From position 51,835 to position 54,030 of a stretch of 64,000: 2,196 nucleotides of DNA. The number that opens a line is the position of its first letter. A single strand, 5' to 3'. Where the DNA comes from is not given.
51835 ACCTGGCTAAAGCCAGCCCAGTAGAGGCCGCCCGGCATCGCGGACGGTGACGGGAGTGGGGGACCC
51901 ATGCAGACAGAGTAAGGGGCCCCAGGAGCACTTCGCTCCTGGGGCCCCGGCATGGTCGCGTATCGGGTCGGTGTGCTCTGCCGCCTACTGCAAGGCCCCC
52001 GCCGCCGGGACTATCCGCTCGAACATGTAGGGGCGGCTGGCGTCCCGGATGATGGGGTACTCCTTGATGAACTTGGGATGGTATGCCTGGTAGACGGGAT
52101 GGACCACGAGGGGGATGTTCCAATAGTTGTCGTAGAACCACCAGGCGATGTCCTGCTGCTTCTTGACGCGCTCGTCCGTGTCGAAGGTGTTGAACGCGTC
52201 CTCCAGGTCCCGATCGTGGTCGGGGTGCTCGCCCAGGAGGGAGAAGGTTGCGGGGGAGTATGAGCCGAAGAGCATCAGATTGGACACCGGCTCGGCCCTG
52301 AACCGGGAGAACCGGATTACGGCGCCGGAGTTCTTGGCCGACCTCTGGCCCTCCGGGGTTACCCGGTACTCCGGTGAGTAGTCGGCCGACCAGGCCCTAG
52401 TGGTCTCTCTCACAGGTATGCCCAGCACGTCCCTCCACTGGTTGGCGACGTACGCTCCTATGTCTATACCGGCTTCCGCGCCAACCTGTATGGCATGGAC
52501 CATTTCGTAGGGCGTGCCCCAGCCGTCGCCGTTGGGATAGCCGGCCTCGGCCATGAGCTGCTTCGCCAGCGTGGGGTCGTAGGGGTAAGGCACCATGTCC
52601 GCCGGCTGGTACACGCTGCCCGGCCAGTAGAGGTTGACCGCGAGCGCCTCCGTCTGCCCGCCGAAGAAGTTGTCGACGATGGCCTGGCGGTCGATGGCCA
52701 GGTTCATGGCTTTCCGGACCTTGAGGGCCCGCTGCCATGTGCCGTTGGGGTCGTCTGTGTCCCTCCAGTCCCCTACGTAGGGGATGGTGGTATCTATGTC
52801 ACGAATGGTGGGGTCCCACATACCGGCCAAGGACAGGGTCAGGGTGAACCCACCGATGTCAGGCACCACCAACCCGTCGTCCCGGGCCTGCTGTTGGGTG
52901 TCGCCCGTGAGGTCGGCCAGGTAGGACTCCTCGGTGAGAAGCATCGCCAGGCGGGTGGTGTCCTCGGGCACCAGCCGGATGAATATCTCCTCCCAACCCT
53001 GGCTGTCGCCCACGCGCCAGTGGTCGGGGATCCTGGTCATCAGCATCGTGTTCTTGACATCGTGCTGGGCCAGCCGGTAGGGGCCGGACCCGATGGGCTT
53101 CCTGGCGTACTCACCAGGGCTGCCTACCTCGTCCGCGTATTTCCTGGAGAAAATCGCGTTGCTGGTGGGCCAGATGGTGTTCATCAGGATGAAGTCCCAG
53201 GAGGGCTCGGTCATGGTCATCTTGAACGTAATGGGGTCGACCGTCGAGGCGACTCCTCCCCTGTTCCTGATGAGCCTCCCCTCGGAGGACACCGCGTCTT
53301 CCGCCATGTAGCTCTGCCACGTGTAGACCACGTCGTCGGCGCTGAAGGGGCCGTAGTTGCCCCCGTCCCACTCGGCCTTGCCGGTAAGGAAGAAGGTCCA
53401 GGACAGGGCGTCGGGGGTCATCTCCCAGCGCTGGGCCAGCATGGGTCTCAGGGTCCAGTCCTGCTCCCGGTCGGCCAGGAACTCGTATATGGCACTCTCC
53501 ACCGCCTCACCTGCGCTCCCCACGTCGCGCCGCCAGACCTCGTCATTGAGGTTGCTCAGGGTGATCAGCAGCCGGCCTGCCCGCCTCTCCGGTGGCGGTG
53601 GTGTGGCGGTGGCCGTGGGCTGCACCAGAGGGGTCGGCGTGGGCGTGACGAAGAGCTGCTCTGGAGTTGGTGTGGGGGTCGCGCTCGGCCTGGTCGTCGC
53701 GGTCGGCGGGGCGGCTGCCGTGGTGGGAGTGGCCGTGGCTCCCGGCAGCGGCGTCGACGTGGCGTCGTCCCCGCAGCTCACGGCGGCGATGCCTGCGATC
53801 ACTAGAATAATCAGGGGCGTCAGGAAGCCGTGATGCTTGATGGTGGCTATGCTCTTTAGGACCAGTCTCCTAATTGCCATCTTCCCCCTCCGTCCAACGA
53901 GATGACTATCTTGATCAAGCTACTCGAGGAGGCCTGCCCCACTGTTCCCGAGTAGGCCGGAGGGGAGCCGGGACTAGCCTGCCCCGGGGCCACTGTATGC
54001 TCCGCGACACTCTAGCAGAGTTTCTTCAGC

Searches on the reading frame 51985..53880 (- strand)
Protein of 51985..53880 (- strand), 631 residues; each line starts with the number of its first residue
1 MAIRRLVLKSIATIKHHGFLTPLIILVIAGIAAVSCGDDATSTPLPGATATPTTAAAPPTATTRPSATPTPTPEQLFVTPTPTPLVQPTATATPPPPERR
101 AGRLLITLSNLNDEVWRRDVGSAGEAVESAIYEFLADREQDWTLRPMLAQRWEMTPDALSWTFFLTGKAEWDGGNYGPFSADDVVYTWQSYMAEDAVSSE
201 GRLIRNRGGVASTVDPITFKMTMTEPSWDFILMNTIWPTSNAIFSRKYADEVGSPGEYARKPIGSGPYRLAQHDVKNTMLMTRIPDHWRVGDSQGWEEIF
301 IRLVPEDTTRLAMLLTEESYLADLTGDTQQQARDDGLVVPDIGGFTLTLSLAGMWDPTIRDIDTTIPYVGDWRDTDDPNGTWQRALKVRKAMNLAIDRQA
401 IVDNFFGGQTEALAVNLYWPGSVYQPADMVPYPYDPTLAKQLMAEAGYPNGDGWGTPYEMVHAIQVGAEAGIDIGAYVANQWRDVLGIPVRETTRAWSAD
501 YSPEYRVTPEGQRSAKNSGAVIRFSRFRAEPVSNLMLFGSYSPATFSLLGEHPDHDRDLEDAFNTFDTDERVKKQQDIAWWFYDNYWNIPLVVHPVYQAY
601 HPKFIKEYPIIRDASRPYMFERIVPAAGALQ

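Call 65: search_protein_families(library=pfam, proteins=[window:51985-53880:-], max_evalue=0.00001)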
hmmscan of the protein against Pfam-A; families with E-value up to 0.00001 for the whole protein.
window:51985-53880:- (631 aa): 1 family
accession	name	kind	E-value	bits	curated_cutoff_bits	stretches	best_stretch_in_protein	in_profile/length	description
PF00496.27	SBP_bac_5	-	2.5e-49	168.8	32.4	1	144-501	2-330/368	Bacterial extracellular solute-binding proteins, family 5 Middle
